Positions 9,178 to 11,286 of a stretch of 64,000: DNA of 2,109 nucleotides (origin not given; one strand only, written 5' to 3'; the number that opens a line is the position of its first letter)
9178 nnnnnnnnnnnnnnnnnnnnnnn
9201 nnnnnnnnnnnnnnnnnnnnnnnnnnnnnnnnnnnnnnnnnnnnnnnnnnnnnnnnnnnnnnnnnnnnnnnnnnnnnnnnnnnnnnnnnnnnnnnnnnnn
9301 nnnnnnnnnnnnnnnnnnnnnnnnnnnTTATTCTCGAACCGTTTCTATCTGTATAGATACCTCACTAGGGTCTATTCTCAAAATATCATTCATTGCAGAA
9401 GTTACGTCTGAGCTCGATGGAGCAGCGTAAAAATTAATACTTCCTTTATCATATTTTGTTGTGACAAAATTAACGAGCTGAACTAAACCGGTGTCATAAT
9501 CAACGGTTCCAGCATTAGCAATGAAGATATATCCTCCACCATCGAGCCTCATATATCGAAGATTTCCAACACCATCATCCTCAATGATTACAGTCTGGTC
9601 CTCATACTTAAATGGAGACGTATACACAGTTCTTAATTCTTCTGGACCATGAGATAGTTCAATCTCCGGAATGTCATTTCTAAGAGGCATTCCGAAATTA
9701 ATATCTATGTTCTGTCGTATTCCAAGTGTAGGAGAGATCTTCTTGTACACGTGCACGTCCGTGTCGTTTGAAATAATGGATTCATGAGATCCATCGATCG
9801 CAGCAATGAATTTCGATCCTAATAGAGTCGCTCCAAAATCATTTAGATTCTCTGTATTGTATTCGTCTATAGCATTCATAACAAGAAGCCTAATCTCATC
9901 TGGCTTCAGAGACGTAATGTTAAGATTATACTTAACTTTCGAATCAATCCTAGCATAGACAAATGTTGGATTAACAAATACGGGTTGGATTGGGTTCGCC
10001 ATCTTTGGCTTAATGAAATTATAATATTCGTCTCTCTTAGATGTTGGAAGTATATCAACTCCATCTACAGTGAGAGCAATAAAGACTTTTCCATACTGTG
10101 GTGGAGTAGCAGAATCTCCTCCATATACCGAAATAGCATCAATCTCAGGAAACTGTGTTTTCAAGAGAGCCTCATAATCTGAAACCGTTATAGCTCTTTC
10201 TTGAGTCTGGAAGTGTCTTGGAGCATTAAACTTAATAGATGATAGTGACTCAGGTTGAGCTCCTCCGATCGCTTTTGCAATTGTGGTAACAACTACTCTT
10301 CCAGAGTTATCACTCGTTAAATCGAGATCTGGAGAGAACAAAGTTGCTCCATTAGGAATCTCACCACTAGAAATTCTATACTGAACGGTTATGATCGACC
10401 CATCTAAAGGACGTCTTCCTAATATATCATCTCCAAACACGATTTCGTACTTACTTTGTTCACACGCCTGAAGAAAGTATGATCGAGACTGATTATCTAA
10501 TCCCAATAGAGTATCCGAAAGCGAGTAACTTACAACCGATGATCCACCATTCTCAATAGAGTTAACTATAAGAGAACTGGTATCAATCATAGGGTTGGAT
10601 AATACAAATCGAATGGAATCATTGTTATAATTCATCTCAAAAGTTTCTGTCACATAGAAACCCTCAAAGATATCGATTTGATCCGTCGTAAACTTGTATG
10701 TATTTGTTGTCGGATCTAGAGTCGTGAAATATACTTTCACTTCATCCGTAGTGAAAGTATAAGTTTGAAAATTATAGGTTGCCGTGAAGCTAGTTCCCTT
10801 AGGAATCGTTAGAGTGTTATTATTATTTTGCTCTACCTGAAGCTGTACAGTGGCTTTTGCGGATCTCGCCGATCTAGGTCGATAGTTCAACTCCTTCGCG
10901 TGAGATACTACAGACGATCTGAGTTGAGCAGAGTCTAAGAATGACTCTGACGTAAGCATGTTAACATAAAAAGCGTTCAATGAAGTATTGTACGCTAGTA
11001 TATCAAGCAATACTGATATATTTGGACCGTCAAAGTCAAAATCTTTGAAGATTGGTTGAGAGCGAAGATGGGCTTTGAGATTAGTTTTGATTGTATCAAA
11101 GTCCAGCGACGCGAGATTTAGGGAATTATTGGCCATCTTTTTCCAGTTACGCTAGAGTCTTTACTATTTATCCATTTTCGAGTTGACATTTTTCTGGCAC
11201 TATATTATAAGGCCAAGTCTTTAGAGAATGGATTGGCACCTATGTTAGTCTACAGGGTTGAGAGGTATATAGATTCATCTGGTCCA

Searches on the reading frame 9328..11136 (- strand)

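Call 14: search_protein_families(library=phrogs, proteins=[window:9328-11136:-])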
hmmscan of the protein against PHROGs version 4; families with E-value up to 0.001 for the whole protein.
window:9328-11136:- (602 aa): 4 families
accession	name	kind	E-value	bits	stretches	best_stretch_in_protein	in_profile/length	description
phrog_219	-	tail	2.9e-154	515.9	1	5-599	3-595/598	baseplate wedge subunit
phrog_1369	-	tail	2.7e-13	50.5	1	59-339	50-315/489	baseplate protein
phrog_10646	-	tail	2.5e-11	43.3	1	5-100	25-121/1142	baseplate wedge subunit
phrog_24789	-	tail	1.1e-08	34.1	1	294-353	295-353/1214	baseplate protein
